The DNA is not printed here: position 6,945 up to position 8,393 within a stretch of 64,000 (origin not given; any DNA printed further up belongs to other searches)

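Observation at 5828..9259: LysR-controlled operon: GBBH-like dioxygenase – small membrane protein – cupin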

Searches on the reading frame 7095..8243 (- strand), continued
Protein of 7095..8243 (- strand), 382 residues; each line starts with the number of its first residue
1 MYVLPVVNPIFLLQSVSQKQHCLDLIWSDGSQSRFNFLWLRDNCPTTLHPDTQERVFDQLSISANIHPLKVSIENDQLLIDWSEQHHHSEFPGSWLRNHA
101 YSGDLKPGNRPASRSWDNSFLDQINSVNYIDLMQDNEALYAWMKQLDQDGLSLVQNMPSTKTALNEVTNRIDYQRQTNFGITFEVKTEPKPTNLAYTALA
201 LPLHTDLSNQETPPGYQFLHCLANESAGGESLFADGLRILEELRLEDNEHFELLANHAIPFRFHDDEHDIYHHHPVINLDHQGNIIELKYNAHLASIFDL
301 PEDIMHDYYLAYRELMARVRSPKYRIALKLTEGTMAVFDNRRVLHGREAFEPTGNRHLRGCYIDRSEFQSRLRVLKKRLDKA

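Call 54: search_protein_families(library=ncbifam, proteins=[L012:1717-2871:+, L014:9878-11134:+, L024:9950-11116:+, L030:9953-11110:+, L053:9905-11137:+, L068:10025-11143:+, L076:9872-11125:+, L080:9923-11098:+, L091:10004-11170:+, L086:7929-9062:+], max_evalue=1e-30)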
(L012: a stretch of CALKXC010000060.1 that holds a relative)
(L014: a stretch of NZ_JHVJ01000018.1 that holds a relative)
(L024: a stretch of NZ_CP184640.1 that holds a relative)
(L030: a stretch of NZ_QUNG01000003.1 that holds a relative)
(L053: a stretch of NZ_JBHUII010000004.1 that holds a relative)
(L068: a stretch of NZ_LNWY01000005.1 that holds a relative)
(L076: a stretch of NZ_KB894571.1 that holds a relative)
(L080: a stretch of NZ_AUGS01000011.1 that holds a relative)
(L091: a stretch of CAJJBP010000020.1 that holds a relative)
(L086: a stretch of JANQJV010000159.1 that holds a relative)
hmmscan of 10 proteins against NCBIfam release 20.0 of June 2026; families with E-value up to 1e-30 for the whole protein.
L012:1717-2871:+ (384 aa): 3 families
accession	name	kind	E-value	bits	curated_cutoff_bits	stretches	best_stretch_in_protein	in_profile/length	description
TIGR02409.1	carnitine_bodg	equivalog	9.5e-100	334.2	414.75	1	21-374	2-365/366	gamma-butyrobetaine dioxygenase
NF049936.1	TriMthamethphnDioxTmpA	equivalog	1.1e-94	317.2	400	1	23-376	4-364/366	2-trimethylaminoethylphosphonate dioxygenase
TIGR02410.1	carnitine_TMLD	equivalog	2.6e-65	221.3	268.3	1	33-373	2-360/362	trimethyllysine dioxygenase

L014:9878-11134:+ (418 aa): 3 families
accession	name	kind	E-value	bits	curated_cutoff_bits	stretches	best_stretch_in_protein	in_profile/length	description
TIGR02409.1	carnitine_bodg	equivalog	1e-95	320.9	414.75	1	60-414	2-365/366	gamma-butyrobetaine dioxygenase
NF049936.1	TriMthamethphnDioxTmpA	equivalog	3e-94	315.9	400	1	61-417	3-365/366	2-trimethylaminoethylphosphonate dioxygenase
TIGR02410.1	carnitine_TMLD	equivalog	4e-65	220.7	268.3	1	72-413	2-360/362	trimethyllysine dioxygenase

L024:9950-11116:+ (388 aa): 3 families
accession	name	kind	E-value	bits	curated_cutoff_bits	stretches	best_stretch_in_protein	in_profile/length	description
TIGR02409.1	carnitine_bodg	equivalog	1e-98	330.8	414.75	1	30-384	2-365/366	gamma-butyrobetaine dioxygenase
NF049936.1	TriMthamethphnDioxTmpA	equivalog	1.9e-94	316.5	400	1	31-387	3-365/366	2-trimethylaminoethylphosphonate dioxygenase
TIGR02410.1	carnitine_TMLD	equivalog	1.8e-64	218.6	268.3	1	42-383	2-360/362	trimethyllysine dioxygenase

L030:9953-11110:+ (385 aa): 3 families
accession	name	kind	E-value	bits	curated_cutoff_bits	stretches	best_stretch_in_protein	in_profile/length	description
TIGR02409.1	carnitine_bodg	equivalog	6.7e-104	347.8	414.75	1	27-381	2-365/366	gamma-butyrobetaine dioxygenase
NF049936.1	TriMthamethphnDioxTmpA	equivalog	6.2e-99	331.3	400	1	27-383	2-364/366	2-trimethylaminoethylphosphonate dioxygenase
TIGR02410.1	carnitine_TMLD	equivalog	1.4e-69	235.4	268.3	1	39-380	2-360/362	trimethyllysine dioxygenase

L053:9905-11137:+ (410 aa): 3 families
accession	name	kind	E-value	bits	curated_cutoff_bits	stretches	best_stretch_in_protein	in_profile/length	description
TIGR02409.1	carnitine_bodg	equivalog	1.1e-100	337.2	414.75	1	43-399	2-364/366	gamma-butyrobetaine dioxygenase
NF049936.1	TriMthamethphnDioxTmpA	equivalog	1.4e-90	303.8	400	1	44-401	3-363/366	2-trimethylaminoethylphosphonate dioxygenase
TIGR02410.1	carnitine_TMLD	equivalog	7.9e-63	213.1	268.3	1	55-399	2-360/362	trimethyllysine dioxygenase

L068:10025-11143:+ (372 aa): 3 families
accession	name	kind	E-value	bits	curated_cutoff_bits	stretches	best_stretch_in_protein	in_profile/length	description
TIGR02409.1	carnitine_bodg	equivalog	8.1e-97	324.5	414.75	1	13-369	2-365/366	gamma-butyrobetaine dioxygenase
NF049936.1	TriMthamethphnDioxTmpA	equivalog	7.5e-93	311.3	400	1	14-371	3-364/366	2-trimethylaminoethylphosphonate dioxygenase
TIGR02410.1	carnitine_TMLD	equivalog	9.9e-55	186.5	268.3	1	25-368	2-360/362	trimethyllysine dioxygenase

L076:9872-11125:+ (417 aa): 3 families
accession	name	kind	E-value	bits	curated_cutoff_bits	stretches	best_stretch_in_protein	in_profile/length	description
TIGR02409.1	carnitine_bodg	equivalog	1.2e-97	327.2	414.75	1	54-408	2-365/366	gamma-butyrobetaine dioxygenase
NF049936.1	TriMthamethphnDioxTmpA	equivalog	1.7e-91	306.8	400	1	54-409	2-363/366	2-trimethylaminoethylphosphonate dioxygenase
TIGR02410.1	carnitine_TMLD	equivalog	6e-55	187.2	268.3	1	66-407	2-360/362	trimethyllysine dioxygenase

L080:9923-11098:+ (391 aa): 3 families
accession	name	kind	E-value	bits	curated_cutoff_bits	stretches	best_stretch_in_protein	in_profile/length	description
TIGR02409.1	carnitine_bodg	equivalog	1.7e-89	300.4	414.75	1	43-390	8-365/366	gamma-butyrobetaine dioxygenase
NF049936.1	TriMthamethphnDioxTmpA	equivalog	2e-86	290.1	400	1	41-390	6-362/366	2-trimethylaminoethylphosphonate dioxygenase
TIGR02410.1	carnitine_TMLD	equivalog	2.5e-55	188.5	268.3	1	49-389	2-360/362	trimethyllysine dioxygenase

L091:10004-11170:+ (388 aa): 3 families
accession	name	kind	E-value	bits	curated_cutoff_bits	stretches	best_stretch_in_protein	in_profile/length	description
TIGR02409.1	carnitine_bodg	equivalog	1.1e-93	314.2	414.75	1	25-379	2-365/366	gamma-butyrobetaine dioxygenase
NF049936.1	TriMthamethphnDioxTmpA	equivalog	6.1e-88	295.1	400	1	25-382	2-365/366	2-trimethylaminoethylphosphonate dioxygenase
TIGR02410.1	carnitine_TMLD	equivalog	2.3e-57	195.2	268.3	1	37-378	2-360/362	trimethyllysine dioxygenase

L086:7929-9062:+ (377 aa): 3 families
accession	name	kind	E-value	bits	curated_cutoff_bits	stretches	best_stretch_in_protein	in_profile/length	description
TIGR02409.1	carnitine_bodg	equivalog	6.6e-97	324.8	414.75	1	13-368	2-365/366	gamma-butyrobetaine dioxygenase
NF049936.1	TriMthamethphnDioxTmpA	equivalog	2.3e-87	293.2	400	1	15-370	4-364/366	2-trimethylaminoethylphosphonate dioxygenase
TIGR02410.1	carnitine_TMLD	equivalog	3e-52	178.3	268.3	1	25-367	2-360/362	trimethyllysine dioxygenase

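Call 74: search_protein_families(library=ncbifam, proteins=[L001:9430-10638:+, L022:8420-9748:+, L092:5324-6880:+, L092:3395-4996:+, L049:13126-14583:+, L005:9337-10020:+], max_evalue=1e-10)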
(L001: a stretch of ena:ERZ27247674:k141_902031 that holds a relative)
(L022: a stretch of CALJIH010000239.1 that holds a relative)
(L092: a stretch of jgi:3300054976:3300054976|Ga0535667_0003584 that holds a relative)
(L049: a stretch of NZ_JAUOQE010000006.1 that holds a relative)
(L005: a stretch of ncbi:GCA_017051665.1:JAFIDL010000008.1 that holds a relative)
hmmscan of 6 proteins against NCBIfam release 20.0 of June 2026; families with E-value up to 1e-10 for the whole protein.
L001:9430-10638:+ (402 aa): 9 families
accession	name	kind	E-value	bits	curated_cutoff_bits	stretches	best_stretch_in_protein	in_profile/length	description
NF040821.1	dipep_PepQ_Arch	equivalog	1.1e-42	146.3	630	1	35-392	2-339/346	Xaa-Pro dipeptidase PepQ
NF007310.0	PRK09795.1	equivalog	3.1e-30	105.2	393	1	164-387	121-344/361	aminopeptidase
TIGR00500.1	met_pdase_I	equivalog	9.4e-21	74.4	171.35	1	169-370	2-206/247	type I methionyl aminopeptidase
NF011174.0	PRK14576.1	subfamily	1.9e-18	66.5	487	1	148-388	155-391/405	putative endopeptidase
NF011173.0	PRK14575.1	equivalog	9.9e-13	47.8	850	1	155-387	163-391/406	putative peptidase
NF011720.0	PRK15173.1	subfamily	1.2e-12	47.6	420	1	155-387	100-328/343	peptidase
NF038259.1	ectoine_DoeA_2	exception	5.3e-12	45.1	575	1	28-387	10-372/386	ectoine hydrolase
NF008970.0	PRK12318.1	equivalog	6.3e-12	45.3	267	1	238-368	118-245/291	methionyl aminopeptidase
NF008131.0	PRK10879.1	equivalog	6.8e-12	44.9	465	0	157-302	160-306/438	Xaa-Pro aminopeptidase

L022:8420-9748:+ (442 aa): 4 families
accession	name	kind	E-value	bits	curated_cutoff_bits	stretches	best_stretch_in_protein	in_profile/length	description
NF043017.1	DimsulpropLyDddP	equivalog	1.2e-263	874.5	600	1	5-439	4-443/443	dimethylsulfonioproprionate lyase DddP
NF038259.1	ectoine_DoeA_2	exception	2.3e-12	46.3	575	1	59-431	17-378/386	ectoine hydrolase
NF040821.1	dipep_PepQ_Arch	equivalog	5.1e-12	45.5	630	1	192-431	108-340/346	Xaa-Pro dipeptidase PepQ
NF007310.0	PRK09795.1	equivalog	5.8e-11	41.8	393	1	202-439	123-358/361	aminopeptidase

L092:5324-6880:+ (518 aa): 5 families
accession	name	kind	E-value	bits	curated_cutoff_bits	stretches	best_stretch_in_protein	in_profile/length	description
NF008899.0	PRK12266.1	equivalog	7.7e-45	153.3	360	1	13-418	4-387/508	glycerol-3-phosphate dehydrogenase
NF009906.0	PRK13369.1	equivalog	1.7e-41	142.3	352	1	14-406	5-374/502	glycerol-3-phosphate dehydrogenase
NF033461.1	glycerol3P_ox_1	equivalog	1e-35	123.1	840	1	4-361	7-351/607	type 1 glycerol-3-phosphate oxidase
TIGR03377.1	glycerol3P_GlpA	equivalog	2.5e-28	98.9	552.8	1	188-419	143-371/530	anaerobic glycerol-3-phosphate dehydrogenase subunit GlpA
NF008313.0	PRK11101.1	equivalog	2.6e-23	82.4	425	1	187-410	151-373/548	anaerobic glycerol-3-phosphate dehydrogenase subunit A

L092:3395-4996:+ (533 aa): 5 families
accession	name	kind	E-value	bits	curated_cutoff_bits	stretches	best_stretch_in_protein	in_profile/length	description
NF047988.1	betaine_BCCT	equivalog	1.2e-145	485.8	650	1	27-525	2-482/483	glycine betaine uptake BCCT transporter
TIGR00842.1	bcct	subfamily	2.9e-130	435.1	407.55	1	65-525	1-450/452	BCCT family transporter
NF007399.1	PRK09928.1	subfamily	1.4e-120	403.3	695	1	23-524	11-498/675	choline BCCT transporter BetT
NF007412.0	PRK09950.1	equivalog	5.1e-51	173.8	647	1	29-521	14-493/536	BCCT family transporter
NF002887.1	PRK03356.1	equivalog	4.7e-50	170.7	541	1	23-520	9-492/497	L-carnitine/gamma-butyrobetaine antiporter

L049:13126-14583:+ (485 aa): 40 families (the best 25 are shown)
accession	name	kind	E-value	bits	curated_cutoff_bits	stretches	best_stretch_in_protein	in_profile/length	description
NF009725.0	PRK13252.1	equivalog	4.4e-252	836.7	593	1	2-485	5-488/488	betaine-aldehyde dehydrogenase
TIGR01804.1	BADH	equivalog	1.1e-204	680.3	668.6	1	7-472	1-467/467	betaine-aldehyde dehydrogenase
TIGR02299.1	HpaE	equivalog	1.1e-140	469.6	638.35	1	6-480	3-480/488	5-carboxymethyl-2-hydroxymuconate semialdehyde dehydrogenase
NF045736.1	PaDhStyDRhodo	equivalog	3.4e-137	457.9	800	1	5-476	4-477/479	phenylacetaldehyde dehydrogenase StyD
NF010000.0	PRK13473.1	subfamily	5.5e-137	457.2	615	1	4-477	3-473/475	aminobutyraldehyde dehydrogenase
TIGR03216.1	OH_muco_semi_DH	equivalog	2.9e-136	454.9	693.25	1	5-477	2-480/481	2-hydroxymuconic semialdehyde dehydrogenase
NF045735.1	PaDhStyDPseudo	equivalog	3.5e-129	431.6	850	1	4-476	3-481/483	phenylacetaldehyde dehydrogenase StyD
TIGR01780.1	SSADH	subfamily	6.3e-121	404.4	646.35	1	24-472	2-448/448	succinate-semialdehyde dehydrogenase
NF050026.1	AcaldDHExaC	equivalog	1.2e-118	396.9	900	1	4-478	16-495/503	acetaldehyde dehydrogenase ExaC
NF007352.0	PRK09847.1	equivalog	3.2e-116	388.8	850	1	5-479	21-494/495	aldehyde dehydrogenase PuuC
NF052305.1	DioxValDhHalo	equivalog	1.2e-114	383.9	750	1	3-476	4-481/483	2,5-dioxovalerate dehydrogenase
NF042993.1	AlphKGSA_gudD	equivalog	3.5e-114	382.2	770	1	4-476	4-480/481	alpha-ketoglutaric semialdehyde dehydrogenase GucD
NF006916.0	PRK09407.1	equivalog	8.8e-109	364.5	521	1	15-474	30-490/526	succinic semialdehyde dehydrogenase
NF007497.0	PRK10090.1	equivalog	5.4e-106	355.2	500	1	3-477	6-478/480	aldehyde dehydrogenase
TIGR03374.1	ABALDH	equivalog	1.1e-105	354.2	909.3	1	5-476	3-471/472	aminobutyraldehyde dehydrogenase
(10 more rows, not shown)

L005:9337-10020:+ (227 aa): 0 families

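Call 76: search_protein_families(library=ncbifam, proteins=[L048:11326-13062:+, L049:11285-13039:+, L018:6380-8338:-, L062:6625-8358:-, L014:14208-15941:-, L001:4215-5147:-, L001:2671-4161:-, L001:1033-2652:-, L001:3-887:+], max_evalue=1e-20)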
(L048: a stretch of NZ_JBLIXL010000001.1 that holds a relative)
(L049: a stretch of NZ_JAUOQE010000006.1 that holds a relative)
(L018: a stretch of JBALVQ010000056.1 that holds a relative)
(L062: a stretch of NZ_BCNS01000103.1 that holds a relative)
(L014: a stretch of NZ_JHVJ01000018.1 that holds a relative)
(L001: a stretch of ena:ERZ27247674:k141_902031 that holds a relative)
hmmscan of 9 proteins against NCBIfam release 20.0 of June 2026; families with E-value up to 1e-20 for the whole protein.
L048:11326-13062:+ (578 aa): 5 families
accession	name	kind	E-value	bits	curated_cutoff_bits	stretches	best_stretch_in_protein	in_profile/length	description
NF047988.1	betaine_BCCT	equivalog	7.7e-142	473.2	650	2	176-554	116-483/483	glycine betaine uptake BCCT transporter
TIGR00842.1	bcct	subfamily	8e-131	436.9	407.55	2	178-555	81-452/452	BCCT family transporter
NF007399.1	PRK09928.1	subfamily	4.3e-127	424.9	695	2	177-556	130-502/675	choline BCCT transporter BetT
NF002887.1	PRK03356.1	equivalog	1.1e-61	209.1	541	1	176-551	126-495/497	L-carnitine/gamma-butyrobetaine antiporter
NF007412.0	PRK09950.1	equivalog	1.3e-55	189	647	1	178-562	127-506/536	BCCT family transporter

L049:11285-13039:+ (584 aa): 5 families
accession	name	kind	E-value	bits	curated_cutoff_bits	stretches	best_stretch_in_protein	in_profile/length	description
NF047988.1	betaine_BCCT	equivalog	2.9e-137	458.1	650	2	179-559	113-482/483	glycine betaine uptake BCCT transporter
TIGR00842.1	bcct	subfamily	7.1e-127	423.9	407.55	1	185-561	82-452/452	BCCT family transporter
NF007399.1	PRK09928.1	subfamily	4.9e-124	414.8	695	2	176-562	123-502/675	choline BCCT transporter BetT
NF002887.1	PRK03356.1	equivalog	5.5e-62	210.1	541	1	182-557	126-495/497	L-carnitine/gamma-butyrobetaine antiporter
NF007412.0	PRK09950.1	equivalog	1.8e-48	165.4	647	1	189-576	132-513/536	BCCT family transporter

L018:6380-8338:- (652 aa): 5 families
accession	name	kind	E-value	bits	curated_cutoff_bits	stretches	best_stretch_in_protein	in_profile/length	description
NF047988.1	betaine_BCCT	equivalog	6.7e-119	397.6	650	2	61-366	4-291/483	glycine betaine uptake BCCT transporter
TIGR00842.1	bcct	subfamily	4.8e-105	351.9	407.55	2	99-375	3-263/452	BCCT family transporter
NF007399.1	PRK09928.1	subfamily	3.2e-94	316.3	695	2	59-368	15-306/675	choline BCCT transporter BetT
NF002887.1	PRK03356.1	equivalog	5.7e-45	153.9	541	1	434-627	302-494/497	L-carnitine/gamma-butyrobetaine antiporter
NF007412.0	PRK09950.1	equivalog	5.7e-39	134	647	1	444-635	310-502/536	BCCT family transporter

L062:6625-8358:- (577 aa): 5 families
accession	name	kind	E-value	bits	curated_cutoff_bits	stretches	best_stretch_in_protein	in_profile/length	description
NF047988.1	betaine_BCCT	equivalog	6.1e-142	473.6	650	2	170-553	110-483/483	glycine betaine uptake BCCT transporter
TIGR00842.1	bcct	subfamily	4.9e-134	447.5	407.55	2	175-554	78-452/452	BCCT family transporter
NF007399.1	PRK09928.1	subfamily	1.7e-130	436.1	695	2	170-555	123-502/675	choline BCCT transporter BetT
NF002887.1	PRK03356.1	equivalog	1.6e-64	218.4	541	1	176-550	126-495/497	L-carnitine/gamma-butyrobetaine antiporter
NF007412.0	PRK09950.1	equivalog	5.2e-58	196.9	647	1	176-561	125-506/536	BCCT family transporter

L014:14208-15941:- (577 aa): 5 families
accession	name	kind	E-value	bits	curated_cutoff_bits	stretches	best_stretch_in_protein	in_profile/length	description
NF047988.1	betaine_BCCT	equivalog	7.1e-139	463.4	650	2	175-553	115-483/483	glycine betaine uptake BCCT transporter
TIGR00842.1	bcct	subfamily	4.2e-132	441.1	407.55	2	178-554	81-452/452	BCCT family transporter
NF007399.1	PRK09928.1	subfamily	2.3e-127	425.8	695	2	175-563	128-510/675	choline BCCT transporter BetT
NF002887.1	PRK03356.1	equivalog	9.4e-62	209.3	541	1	176-550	126-495/497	L-carnitine/gamma-butyrobetaine antiporter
NF007412.0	PRK09950.1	equivalog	1.2e-56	192.4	647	1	182-561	131-506/536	BCCT family transporter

L001:4215-5147:- (310 aa): 4 families
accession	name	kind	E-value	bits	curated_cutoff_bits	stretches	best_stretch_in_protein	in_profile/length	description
NF053538.1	DixhxACActTsKce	equivalog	1.3e-153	510.5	430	1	4-308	5-308/310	3,5-dioxohexanoate:acetyl-CoA acetone transferase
NF052387.1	Lys_ferment_KCE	equivalog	1.3e-73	247.7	382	2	6-118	2-112/267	3-keto-5-aminohexanoate cleavage enzyme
NF052389.1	Lys_KAL_CLE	exception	5.9e-59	199.9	725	2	5-118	170-281/440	bifunctional 3-aminobutyryl-CoA ammonia lyase/3-keto-5-aminohexanoate cleavage enzyme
NF053568.1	3OXCoAcCUPNH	equivalog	4.4e-52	177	350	2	145-303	117-273/274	3-oxoadipate:acetyl-CoA acetyltransferase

L001:2671-4161:- (496 aa): 38 families (the best 25 are shown)
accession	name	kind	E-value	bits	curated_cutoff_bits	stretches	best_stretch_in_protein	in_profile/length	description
NF009725.0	PRK13252.1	equivalog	4.5e-129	431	593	1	20-492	9-482/488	betaine-aldehyde dehydrogenase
TIGR01804.1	BADH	equivalog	1.7e-121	406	668.6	1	22-485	2-467/467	betaine-aldehyde dehydrogenase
TIGR02299.1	HpaE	equivalog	3.6e-113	378.7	638.35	1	20-491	3-478/488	5-carboxymethyl-2-hydroxymuconate semialdehyde dehydrogenase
NF010000.0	PRK13473.1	subfamily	3.1e-103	346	615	1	20-490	5-473/475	aminobutyraldehyde dehydrogenase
NF045736.1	PaDhStyDRhodo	equivalog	9.1e-97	324.5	800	1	19-489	4-477/479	phenylacetaldehyde dehydrogenase StyD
NF042993.1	AlphKGSA_gudD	equivalog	2.9e-95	319.8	770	1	18-489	4-480/481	alpha-ketoglutaric semialdehyde dehydrogenase GucD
NF052305.1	DioxValDhHalo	equivalog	3.6e-94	316.4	750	1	21-487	8-479/483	2,5-dioxovalerate dehydrogenase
NF045735.1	PaDhStyDPseudo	equivalog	5.2e-94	315.6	850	1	20-489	5-481/483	phenylacetaldehyde dehydrogenase StyD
NF050026.1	AcaldDHExaC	equivalog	1.9e-91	307.2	900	1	14-493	12-497/503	acetaldehyde dehydrogenase ExaC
TIGR01780.1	SSADH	subfamily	1.4e-86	291.1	646.35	1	41-485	5-448/448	succinate-semialdehyde dehydrogenase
NF006916.0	PRK09407.1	equivalog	2.6e-86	290.3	521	1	27-489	28-492/526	succinic semialdehyde dehydrogenase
NF040648.1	lactal_redase_Meth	equivalog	1.2e-83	281.6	650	1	21-488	2-461/463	lactaldehyde dehydrogenase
TIGR03216.1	OH_muco_semi_DH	equivalog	9e-82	275.2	693.25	1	22-490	5-480/481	2-hydroxymuconic semialdehyde dehydrogenase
NF007497.0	PRK10090.1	equivalog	8.9e-81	272.1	500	1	19-485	8-473/480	aldehyde dehydrogenase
NF002852.0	PRK03137.1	subfamily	1.1e-80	271.9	648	1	8-488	27-511/514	L-glutamate gamma-semialdehyde dehydrogenase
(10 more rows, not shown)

L001:1033-2652:- (539 aa): 4 families
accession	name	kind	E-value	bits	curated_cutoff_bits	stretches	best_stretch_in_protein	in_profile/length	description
NF002550.0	PRK02106.1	subfamily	4e-218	725.5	605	1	8-535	3-536/563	choline dehydrogenase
TIGR01810.1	betA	equivalog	2.1e-195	650.4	732.1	1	12-533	1-527/532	choline dehydrogenase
TIGR03970.1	mycofact_MftG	equivalog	4.3e-90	303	387.45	2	12-316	2-307/487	mycofactocin dehydrogenase MftG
TIGR04542.1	GMC_mycofac_2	equivalog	3.6e-42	144.9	400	1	12-312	1-260/425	mycofactocin system GMC family oxidoreductase MftG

L001:3-887:+ (294 aa): 1 family
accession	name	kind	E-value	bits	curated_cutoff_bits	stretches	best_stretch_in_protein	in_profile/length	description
NF058607.1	GlBtMonoOxGbcA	equivalog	8.3e-27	93.7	670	1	1-168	76-243/420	glycine betaine monooxygenase oxygenase subunit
